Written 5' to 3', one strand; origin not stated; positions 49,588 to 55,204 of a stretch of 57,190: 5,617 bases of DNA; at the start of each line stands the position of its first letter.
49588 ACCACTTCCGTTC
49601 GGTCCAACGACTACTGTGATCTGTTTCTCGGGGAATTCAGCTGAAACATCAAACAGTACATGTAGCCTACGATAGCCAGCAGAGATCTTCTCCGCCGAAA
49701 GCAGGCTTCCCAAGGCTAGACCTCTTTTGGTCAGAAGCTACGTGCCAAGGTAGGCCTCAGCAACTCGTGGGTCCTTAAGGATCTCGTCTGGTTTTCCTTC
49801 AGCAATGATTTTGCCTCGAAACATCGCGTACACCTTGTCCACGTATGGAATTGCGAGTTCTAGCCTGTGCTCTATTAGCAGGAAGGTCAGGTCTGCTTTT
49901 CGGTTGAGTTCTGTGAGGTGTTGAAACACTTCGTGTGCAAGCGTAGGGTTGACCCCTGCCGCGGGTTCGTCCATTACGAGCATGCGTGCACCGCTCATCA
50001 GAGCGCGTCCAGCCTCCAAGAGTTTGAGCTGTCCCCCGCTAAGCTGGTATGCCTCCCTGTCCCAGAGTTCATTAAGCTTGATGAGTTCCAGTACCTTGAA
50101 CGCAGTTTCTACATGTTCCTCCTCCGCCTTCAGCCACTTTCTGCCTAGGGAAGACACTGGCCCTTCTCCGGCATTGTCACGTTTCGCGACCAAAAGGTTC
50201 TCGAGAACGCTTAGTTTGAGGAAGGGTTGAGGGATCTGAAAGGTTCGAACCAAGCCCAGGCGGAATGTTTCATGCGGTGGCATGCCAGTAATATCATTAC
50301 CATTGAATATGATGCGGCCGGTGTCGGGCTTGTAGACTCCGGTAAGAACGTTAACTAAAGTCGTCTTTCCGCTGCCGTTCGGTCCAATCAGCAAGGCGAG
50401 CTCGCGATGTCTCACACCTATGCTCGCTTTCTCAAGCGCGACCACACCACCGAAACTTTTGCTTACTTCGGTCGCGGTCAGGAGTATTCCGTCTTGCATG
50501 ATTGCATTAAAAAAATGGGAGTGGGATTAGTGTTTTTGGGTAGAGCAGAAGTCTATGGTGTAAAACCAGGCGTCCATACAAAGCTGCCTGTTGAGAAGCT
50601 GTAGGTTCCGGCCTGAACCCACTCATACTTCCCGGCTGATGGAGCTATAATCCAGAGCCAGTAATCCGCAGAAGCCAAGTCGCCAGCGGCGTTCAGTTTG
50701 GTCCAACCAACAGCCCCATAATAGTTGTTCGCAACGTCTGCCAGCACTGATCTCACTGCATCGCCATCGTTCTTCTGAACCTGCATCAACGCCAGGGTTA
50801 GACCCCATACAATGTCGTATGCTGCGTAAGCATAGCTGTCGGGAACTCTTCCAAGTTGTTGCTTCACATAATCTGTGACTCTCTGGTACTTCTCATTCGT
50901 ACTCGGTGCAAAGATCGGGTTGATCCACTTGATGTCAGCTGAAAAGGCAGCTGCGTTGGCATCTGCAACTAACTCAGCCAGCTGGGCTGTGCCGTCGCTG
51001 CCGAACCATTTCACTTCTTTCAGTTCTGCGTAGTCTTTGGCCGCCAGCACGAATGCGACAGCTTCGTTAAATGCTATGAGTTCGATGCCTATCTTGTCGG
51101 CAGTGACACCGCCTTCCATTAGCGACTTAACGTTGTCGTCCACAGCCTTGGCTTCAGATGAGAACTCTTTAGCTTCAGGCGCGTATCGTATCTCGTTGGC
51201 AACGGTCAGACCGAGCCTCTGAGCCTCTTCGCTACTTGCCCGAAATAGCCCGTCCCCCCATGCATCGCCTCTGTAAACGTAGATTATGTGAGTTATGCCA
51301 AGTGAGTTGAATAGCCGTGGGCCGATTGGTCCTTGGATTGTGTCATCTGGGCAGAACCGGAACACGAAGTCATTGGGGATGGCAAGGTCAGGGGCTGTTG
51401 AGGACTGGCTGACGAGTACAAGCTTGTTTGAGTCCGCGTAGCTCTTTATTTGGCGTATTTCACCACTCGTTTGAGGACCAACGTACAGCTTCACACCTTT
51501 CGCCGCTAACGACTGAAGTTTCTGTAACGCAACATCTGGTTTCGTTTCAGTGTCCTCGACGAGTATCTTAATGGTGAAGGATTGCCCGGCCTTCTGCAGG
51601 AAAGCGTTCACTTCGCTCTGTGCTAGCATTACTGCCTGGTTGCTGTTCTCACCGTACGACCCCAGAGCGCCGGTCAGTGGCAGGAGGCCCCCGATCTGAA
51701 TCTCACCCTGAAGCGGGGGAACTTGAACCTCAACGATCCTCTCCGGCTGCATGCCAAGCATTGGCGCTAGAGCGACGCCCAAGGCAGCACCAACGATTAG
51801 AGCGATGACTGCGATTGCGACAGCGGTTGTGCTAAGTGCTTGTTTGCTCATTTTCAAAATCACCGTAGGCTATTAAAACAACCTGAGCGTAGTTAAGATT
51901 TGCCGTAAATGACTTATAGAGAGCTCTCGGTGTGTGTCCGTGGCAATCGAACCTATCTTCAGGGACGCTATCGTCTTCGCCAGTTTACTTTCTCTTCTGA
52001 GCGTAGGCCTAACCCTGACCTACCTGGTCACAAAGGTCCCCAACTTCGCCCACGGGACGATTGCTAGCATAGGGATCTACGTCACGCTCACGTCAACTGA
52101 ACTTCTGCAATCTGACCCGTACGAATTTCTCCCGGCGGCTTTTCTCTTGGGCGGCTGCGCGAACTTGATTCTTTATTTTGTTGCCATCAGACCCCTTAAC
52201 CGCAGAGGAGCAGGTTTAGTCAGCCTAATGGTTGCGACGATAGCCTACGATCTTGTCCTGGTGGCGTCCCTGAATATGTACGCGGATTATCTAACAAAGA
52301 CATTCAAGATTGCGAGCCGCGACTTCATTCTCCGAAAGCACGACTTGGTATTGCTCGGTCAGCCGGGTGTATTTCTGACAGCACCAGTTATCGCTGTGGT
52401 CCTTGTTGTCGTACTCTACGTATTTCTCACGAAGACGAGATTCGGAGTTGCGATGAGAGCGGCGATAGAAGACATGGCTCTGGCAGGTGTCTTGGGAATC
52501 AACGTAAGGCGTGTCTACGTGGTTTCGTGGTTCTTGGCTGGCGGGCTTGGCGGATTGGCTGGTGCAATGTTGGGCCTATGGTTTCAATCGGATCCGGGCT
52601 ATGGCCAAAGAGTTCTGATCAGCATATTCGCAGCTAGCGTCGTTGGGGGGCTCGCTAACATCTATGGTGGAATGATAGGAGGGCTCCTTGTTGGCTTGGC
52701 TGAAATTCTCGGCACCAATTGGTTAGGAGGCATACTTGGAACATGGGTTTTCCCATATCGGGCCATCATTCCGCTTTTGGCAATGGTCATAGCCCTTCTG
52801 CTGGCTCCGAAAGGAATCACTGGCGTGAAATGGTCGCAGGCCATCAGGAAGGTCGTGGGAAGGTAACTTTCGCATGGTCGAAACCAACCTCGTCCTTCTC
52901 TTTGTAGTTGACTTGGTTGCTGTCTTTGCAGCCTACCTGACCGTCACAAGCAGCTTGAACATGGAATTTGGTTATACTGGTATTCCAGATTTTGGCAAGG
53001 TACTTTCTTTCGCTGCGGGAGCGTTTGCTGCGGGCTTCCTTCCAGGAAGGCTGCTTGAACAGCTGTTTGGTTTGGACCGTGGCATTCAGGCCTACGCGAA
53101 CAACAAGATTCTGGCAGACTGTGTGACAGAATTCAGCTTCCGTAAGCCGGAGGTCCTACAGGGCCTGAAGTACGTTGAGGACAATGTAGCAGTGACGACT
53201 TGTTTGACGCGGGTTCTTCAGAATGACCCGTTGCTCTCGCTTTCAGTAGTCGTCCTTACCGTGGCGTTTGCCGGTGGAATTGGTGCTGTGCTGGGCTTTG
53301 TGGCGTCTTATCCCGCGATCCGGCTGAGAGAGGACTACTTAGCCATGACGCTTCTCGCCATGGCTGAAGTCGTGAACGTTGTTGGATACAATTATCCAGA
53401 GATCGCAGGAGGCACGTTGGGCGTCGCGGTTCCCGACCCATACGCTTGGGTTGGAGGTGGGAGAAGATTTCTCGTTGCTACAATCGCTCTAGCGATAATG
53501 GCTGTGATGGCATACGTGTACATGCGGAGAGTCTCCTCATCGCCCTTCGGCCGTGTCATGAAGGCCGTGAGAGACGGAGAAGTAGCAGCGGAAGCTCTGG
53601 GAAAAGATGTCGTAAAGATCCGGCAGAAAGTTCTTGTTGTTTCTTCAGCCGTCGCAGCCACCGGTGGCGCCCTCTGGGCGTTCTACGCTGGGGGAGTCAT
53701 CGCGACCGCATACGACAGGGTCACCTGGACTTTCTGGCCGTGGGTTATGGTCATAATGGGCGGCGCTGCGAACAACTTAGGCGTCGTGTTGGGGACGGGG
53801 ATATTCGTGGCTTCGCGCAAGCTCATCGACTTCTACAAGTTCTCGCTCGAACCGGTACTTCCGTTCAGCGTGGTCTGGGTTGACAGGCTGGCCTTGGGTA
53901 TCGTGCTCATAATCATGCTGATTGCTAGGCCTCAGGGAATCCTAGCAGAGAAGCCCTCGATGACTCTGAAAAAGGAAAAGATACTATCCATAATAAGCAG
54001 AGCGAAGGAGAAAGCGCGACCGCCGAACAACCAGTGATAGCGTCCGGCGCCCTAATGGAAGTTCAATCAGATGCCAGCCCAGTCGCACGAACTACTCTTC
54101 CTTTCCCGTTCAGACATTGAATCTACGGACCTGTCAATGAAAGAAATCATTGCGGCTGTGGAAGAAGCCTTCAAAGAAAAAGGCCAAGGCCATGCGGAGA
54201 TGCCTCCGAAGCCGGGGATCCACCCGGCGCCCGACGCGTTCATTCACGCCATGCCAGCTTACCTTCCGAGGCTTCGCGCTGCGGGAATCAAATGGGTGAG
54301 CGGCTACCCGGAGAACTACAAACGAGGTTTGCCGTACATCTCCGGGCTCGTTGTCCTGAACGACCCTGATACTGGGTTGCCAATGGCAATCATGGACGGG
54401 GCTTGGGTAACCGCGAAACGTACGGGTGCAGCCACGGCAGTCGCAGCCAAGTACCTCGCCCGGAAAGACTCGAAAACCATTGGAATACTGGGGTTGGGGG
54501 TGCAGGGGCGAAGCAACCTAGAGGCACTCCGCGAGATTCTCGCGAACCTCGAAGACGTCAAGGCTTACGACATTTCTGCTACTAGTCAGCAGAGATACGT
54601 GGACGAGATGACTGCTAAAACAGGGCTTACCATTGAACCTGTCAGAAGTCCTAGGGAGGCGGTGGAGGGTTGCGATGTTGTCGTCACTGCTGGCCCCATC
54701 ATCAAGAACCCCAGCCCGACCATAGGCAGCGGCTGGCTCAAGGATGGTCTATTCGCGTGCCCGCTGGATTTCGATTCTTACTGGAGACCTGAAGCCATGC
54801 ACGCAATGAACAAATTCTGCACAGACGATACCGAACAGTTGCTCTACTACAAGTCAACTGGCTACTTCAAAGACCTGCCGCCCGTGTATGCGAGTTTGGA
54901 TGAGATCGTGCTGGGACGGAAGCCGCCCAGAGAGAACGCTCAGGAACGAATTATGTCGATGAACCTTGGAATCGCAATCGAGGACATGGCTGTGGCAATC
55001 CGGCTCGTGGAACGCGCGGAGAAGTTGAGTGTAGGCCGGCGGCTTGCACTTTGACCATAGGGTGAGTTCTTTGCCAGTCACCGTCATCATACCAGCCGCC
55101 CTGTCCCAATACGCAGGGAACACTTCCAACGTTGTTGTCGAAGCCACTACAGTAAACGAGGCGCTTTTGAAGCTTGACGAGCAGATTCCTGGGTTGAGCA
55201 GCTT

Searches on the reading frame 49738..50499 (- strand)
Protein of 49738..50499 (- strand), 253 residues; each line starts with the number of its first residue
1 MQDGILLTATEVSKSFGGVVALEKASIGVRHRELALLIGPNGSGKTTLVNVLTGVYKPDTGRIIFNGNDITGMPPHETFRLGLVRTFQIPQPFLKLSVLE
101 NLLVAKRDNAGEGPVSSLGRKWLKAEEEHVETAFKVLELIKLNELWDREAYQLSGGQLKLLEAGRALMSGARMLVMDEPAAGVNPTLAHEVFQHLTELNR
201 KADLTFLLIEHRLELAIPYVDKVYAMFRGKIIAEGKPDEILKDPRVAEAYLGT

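Call 33: search_protein_families(library=pfam, proteins=[window:49738-50499:-], max_evalue=0.0001)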
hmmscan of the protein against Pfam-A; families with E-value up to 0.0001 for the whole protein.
window:49738-50499:- (253 aa): 4 families
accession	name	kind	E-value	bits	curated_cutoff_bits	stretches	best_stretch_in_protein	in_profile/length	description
PF00005.33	ABC_tran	-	7.4e-26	91.8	25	1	23-180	2-136/137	ABC transporter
PF12399.14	BCA_ABC_TP_C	-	5.1e-11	42.4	25.5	1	230-253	1-24/27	Branched-chain amino acid ATP-binding cassette transporter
PF13304.12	AAA_21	-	6.7e-08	33.4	27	0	35-55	2-22/304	AAA domain, putative AbiEii toxin, Type IV TA system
PF13555.12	AAA_29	-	4.3e-05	23.6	27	1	27-66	17-55/61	P-loop containing region of AAA domain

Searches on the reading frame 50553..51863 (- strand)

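Call 33: search_protein_families(library=pfam, proteins=[window:50553-51863:-], max_evalue=0.0001)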
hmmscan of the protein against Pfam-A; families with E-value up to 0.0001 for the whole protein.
window:50553-51863:- (436 aa): 2 families
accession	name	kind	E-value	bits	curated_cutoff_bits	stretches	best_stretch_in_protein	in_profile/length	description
PF13458.12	Peripla_BP_6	-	8.8e-32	111.5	31.7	1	54-400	1-332/343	Periplasmic binding protein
PF01094.35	ANF_receptor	-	6.6e-29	101.5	25.4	1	75-404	3-348/353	Receptor family ligand binding region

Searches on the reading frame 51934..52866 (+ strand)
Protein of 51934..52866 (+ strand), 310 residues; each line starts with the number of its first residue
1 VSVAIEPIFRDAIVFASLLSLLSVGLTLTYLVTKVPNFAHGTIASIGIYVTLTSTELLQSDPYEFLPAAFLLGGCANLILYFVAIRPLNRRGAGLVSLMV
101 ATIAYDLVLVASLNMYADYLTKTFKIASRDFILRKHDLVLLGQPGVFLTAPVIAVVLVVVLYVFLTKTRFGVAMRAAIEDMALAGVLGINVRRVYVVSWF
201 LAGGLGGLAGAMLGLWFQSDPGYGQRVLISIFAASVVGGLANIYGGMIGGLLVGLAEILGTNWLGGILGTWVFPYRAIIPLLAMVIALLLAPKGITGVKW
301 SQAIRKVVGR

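Call 33: search_protein_families(library=pfam, proteins=[window:51934-52866:+], max_evalue=0.0001)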
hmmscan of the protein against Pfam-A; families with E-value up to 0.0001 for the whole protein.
window:51934-52866:+ (310 aa): 1 family
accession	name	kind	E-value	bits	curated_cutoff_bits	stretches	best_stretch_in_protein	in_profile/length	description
PF02653.21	BPD_transp_2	-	2.6e-38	132.2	26.8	1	12-288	5-269/269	Branched-chain amino acid transport system / permease component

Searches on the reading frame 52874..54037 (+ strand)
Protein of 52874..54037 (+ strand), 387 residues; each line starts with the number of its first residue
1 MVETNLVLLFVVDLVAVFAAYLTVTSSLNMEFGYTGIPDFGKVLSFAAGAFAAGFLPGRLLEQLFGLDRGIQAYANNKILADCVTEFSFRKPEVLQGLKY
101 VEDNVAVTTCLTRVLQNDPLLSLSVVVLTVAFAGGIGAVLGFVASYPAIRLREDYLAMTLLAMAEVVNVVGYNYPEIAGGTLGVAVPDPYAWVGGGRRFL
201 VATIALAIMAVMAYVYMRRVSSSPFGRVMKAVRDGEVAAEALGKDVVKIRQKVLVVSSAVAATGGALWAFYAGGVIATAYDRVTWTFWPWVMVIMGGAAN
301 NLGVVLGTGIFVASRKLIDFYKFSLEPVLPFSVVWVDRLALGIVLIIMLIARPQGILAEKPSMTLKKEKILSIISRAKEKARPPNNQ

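Call 33: search_protein_families(library=pfam, proteins=[window:52874-54037:+], max_evalue=0.0001)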
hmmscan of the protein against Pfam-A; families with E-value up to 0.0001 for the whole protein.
window:52874-54037:+ (387 aa): 1 family
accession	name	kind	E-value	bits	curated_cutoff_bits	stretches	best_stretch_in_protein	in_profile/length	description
PF02653.21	BPD_transp_2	-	2.1e-36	125.9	26.8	1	12-349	3-269/269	Branched-chain amino acid transport system / permease component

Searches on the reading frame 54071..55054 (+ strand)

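Call 33: search_protein_families(library=pfam, proteins=[window:54071-55054:+], max_evalue=0.0001)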
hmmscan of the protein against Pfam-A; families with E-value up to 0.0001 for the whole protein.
window:54071-55054:+ (327 aa): 1 family
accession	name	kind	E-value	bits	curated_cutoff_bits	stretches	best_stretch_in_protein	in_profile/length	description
PF02423.21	OCD_Mu_crystall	-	4.3e-63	213.6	24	1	9-317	4-311/314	Ornithine cyclodeaminase/mu-crystallin family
